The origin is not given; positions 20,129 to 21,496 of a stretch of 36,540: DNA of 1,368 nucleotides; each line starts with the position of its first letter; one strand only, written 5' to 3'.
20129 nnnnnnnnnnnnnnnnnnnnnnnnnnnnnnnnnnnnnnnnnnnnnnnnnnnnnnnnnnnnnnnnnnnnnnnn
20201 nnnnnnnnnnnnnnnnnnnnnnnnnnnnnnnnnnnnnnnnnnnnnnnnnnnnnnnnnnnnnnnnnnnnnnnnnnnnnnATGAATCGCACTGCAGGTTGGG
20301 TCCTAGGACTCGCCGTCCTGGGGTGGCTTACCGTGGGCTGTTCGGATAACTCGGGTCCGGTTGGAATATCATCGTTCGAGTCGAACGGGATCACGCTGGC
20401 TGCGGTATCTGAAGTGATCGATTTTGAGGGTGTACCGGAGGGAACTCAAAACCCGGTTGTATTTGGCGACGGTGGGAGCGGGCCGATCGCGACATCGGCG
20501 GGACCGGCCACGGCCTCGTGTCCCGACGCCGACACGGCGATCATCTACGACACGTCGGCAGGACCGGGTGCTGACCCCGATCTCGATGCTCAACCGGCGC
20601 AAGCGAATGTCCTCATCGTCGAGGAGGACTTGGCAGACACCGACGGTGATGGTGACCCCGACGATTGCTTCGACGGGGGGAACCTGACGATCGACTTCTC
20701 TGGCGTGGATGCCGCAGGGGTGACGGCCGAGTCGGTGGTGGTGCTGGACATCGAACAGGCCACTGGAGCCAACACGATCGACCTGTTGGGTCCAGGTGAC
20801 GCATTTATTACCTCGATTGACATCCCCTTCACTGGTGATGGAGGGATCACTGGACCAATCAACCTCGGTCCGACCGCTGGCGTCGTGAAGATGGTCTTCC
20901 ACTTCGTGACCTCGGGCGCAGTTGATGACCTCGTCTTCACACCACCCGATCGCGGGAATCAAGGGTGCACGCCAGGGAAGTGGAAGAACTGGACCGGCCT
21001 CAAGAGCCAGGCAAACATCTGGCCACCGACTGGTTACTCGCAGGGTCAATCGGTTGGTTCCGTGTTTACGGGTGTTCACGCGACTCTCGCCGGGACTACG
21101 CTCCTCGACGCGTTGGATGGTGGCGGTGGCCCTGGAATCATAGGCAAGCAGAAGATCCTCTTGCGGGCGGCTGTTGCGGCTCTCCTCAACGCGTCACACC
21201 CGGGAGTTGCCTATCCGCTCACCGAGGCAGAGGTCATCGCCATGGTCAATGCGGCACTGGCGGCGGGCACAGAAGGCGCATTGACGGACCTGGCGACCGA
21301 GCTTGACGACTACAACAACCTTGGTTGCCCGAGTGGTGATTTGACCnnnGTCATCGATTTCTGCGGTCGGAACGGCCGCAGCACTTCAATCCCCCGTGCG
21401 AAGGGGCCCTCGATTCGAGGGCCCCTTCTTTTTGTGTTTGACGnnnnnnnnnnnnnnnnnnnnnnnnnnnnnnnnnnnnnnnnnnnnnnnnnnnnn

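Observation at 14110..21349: Apparently self-contained c-di-GMP circuit: sigma54 promoter, phosphorelay kinase, GGDEF-EAL regulator and riboswitch-gated lipoprotein in one divergent locus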

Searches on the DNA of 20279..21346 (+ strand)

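Call 19: search_rna_families(sources=[L001, L002, L004], threshold=gathering)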
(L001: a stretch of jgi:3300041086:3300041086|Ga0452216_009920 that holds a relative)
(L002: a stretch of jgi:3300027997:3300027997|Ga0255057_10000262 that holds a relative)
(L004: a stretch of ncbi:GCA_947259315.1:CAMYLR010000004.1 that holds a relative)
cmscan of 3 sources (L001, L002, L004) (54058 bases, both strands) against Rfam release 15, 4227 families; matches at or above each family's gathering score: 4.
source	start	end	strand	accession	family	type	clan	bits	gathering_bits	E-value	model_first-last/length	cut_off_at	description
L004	139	230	-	RF03167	c-di-GMP-I-GGC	Cis-reg; riboswitch;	CL00126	67.7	59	6.2e-14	1-80/80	no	c-di-GMP-I-GGC riboswitch aptamer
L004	673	747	+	RF03167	c-di-GMP-I-GGC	Cis-reg; riboswitch;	CL00126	61.6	59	3.4e-12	1-80/80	no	c-di-GMP-I-GGC riboswitch aptamer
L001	9942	10017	+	RF01051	c-di-GMP-I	Cis-reg; riboswitch;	CL00126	46.2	35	6.2e-06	1-87/87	no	c-di-GMP-I riboswitch aptamer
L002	9878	9953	+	RF01051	c-di-GMP-I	Cis-reg; riboswitch;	CL00126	45.8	35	7.6e-06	1-87/87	no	c-di-GMP-I riboswitch aptamer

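Call 23: search_rna_families(sources=[L005, L006, L007], threshold=gathering)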
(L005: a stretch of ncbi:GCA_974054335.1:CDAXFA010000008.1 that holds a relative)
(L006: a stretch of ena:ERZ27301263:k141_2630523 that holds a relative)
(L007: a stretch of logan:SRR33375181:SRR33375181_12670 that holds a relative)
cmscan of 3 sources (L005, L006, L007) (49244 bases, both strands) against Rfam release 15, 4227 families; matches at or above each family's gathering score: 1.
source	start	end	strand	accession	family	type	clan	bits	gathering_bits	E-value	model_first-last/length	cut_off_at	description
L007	12535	12688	+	RF00234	glmS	Cis-reg; riboswitch;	-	83.5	37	7.8e-18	1-167/167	no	glmS glucosamine-6-phosphate activated ribozyme aptamer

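Call 38: search_rna_families(source=L004, start=1, end=900, threshold=gathering, show_alignments=2)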
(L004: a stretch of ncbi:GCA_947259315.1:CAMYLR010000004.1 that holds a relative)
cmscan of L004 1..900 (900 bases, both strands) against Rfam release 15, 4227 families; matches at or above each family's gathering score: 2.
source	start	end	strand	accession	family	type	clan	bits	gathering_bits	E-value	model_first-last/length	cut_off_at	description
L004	139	230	-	RF03167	c-di-GMP-I-GGC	Cis-reg; riboswitch;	CL00126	67.7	59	1e-15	1-80/80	no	c-di-GMP-I-GGC riboswitch aptamer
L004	673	747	+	RF03167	c-di-GMP-I-GGC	Cis-reg; riboswitch;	CL00126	61.6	59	5.6e-14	1-80/80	no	c-di-GMP-I-GGC riboswitch aptamer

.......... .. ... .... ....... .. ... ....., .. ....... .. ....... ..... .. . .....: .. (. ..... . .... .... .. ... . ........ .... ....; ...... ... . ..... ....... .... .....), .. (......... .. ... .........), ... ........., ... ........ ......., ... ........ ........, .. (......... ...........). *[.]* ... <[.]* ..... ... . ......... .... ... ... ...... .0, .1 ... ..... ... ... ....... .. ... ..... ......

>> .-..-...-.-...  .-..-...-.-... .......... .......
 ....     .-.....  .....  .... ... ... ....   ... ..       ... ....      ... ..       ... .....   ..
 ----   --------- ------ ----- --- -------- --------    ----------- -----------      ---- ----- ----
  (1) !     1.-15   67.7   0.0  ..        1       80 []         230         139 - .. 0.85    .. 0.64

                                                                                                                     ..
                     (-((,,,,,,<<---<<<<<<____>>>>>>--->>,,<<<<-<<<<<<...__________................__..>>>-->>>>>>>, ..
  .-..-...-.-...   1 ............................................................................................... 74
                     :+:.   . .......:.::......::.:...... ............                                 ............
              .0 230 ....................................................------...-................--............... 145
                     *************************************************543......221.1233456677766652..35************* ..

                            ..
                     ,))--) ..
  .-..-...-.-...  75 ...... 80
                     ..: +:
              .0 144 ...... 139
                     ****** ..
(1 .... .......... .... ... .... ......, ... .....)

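Call 78: search_rna_families(sources=[L037, L063, L011, L079, L008, L009], threshold=gathering)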
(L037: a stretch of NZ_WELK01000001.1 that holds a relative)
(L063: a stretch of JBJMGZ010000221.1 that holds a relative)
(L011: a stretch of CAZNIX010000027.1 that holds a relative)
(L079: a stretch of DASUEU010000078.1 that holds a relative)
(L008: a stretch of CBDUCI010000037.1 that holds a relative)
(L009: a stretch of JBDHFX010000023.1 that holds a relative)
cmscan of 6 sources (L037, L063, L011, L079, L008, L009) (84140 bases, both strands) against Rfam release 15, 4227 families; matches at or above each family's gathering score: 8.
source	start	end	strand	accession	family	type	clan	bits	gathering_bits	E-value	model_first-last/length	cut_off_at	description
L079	10463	10558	-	RF01852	tRNA-Sec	Gene; tRNA;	CL00001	73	47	6.4e-13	1-91/91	no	Selenocysteine transfer RNA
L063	1710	1788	+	RF03167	c-di-GMP-I-GGC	Cis-reg; riboswitch;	CL00126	64.7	59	6.9e-13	1-80/80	no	c-di-GMP-I-GGC riboswitch aptamer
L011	8191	8302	+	RF03167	c-di-GMP-I-GGC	Cis-reg; riboswitch;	CL00126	59.6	59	2e-11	1-80/80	no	c-di-GMP-I-GGC riboswitch aptamer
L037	6530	6604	-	RF03167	c-di-GMP-I-GGC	Cis-reg; riboswitch;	CL00126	59.2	59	2.7e-11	1-80/80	no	c-di-GMP-I-GGC riboswitch aptamer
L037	13014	13088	-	RF03167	c-di-GMP-I-GGC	Cis-reg; riboswitch;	CL00126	59.2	59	2.7e-11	1-80/80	no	c-di-GMP-I-GGC riboswitch aptamer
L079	7585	7687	+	RF01051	c-di-GMP-I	Cis-reg; riboswitch;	CL00126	53.9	35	1.3e-07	1-87/87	no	c-di-GMP-I riboswitch aptamer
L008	9872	9947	+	RF01051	c-di-GMP-I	Cis-reg; riboswitch;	CL00126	46.1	35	9.9e-06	1-87/87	no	c-di-GMP-I riboswitch aptamer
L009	9875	9951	+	RF01051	c-di-GMP-I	Cis-reg; riboswitch;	CL00126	39.1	35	0.00052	1-87/87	no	c-di-GMP-I riboswitch aptamer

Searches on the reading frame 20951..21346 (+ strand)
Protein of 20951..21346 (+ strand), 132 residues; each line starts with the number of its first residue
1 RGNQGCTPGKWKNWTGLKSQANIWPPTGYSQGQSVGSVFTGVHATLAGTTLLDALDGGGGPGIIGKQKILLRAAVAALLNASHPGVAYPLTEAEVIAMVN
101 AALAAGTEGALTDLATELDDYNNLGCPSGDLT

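Call 71: search_solved_structures(query=window:20951-21346:+, max_evalue=10)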
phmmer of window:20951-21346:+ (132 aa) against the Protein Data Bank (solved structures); distinct sequences matched with E-value up to 10: 2.
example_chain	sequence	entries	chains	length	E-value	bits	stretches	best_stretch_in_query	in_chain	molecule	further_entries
3o3x_A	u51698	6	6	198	0.054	16.7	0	54-76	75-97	gp41-5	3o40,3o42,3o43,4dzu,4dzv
9js9_B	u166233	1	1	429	1.7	11.9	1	87-116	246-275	Cytochrome P450 monooxygenase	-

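Call 75: predict_structure(alignment_id=A8)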
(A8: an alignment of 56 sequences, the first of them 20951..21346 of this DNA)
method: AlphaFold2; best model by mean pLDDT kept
length: 132 residues; sequences in the alignment: 56
mean_pLDDT: 84.8   pTM: 0.82
mean pLDDT of the five models: 84.8, 84.1, 83.8, 83.5, 82.9
residues with pLDDT >= 90: 84; 70-90: 19; 50-70: 18; < 50: 11
segments of 3 or more residues with pLDDT < 50: 1-7, 129-132
pLDDT, mean of each block of 10 residues (from residue 1): 48 60 85 97 97 88 96 95 89 98 97 95 65 47
secondary structure, 60 per line:
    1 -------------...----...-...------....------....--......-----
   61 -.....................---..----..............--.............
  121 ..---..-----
elements in order: H44-47 H51-55 H62-82 H92-105 H108-122

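Call 77: fold_search(model_id=the predicted structure, library=pdb)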
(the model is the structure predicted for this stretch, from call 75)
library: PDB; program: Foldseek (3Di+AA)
matches with E <= 10: 12; with E <= 0.001: 0
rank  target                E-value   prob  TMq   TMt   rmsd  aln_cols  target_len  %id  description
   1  7mez_B                3.2e+00  0.02  0.16  0.06  16.5       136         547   16  Structure of the phosphoinositide 3-kinase p110 gamma (PIK3CG) p101 (PIK3R5) complex (released 2021-07-14)
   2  6n4n_F                5.2e+00  0.08  0.27  0.21   6.4        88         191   16  Crystal structure of the designed protein DNCR2/danoprevir/NS3a complex (released 2019-09-11)
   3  8soe_B                6.9e+00  0.02  0.16  0.06  12.2        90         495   17  Phosphoinositide phosphate 3 kinase gamma bound with ADP and two Gbetagamma subunits in State 2 (released 2024-04-03)
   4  8sod_B                7.6e+00  0.01  0.17  0.06  16.1       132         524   20  Phosphoinositide phosphate 3 kinase gamma bound with ADP and two Gbetagamma subunits in State 1 (released 2024-04-03)
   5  2qg5_D                8.1e+00  0.03  0.19  0.11   8.4        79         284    9  Cryptosporidium parvum calcium dependent protein kinase cgd7_1840 (released 2007-09-04)
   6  5l31_C                8.5e+00  0.06  0.32  0.39   5.9        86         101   19  Crystal structure of an engineered metal-free RIDC1 variant containing five disulfide bonds. (released 2016-11-09)
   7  6n1l                  8.5e+00  0.01  0.18  0.17  16.6       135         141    9  The complement inhibitory domain of B. burgdorferi BBK32. (released 2019-03-27)
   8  2qg5_A                9.0e+00  0.02  0.20  0.11   8.6        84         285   10  Cryptosporidium parvum calcium dependent protein kinase cgd7_1840 (released 2007-09-04)
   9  5m09_A                9.5e+00  0.03  0.21  0.13   8.0        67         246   16  Crystal structure of Mycobacterium tuberculosis PknI kinase domain, C20A_R136N double mutant (released 2017-01-11)
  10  7ld9_A                9.5e+00  0.02  0.19  0.09   7.4        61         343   15  Structure of human GGT1 in complex with ABBA (released 2022-02-23)
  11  1orj_D                9.5e+00  0.02  0.21  0.22   9.9       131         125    9  FLAGELLAR EXPORT CHAPERONE (released 2003-09-16)
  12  4asu_C                9.5e+00  0.01  0.21  0.08  13.9       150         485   11  F1-ATPase in which all three catalytic sites contain bound nucleotide, with magnesium ion released in the Empty site (released 2012-06-27)
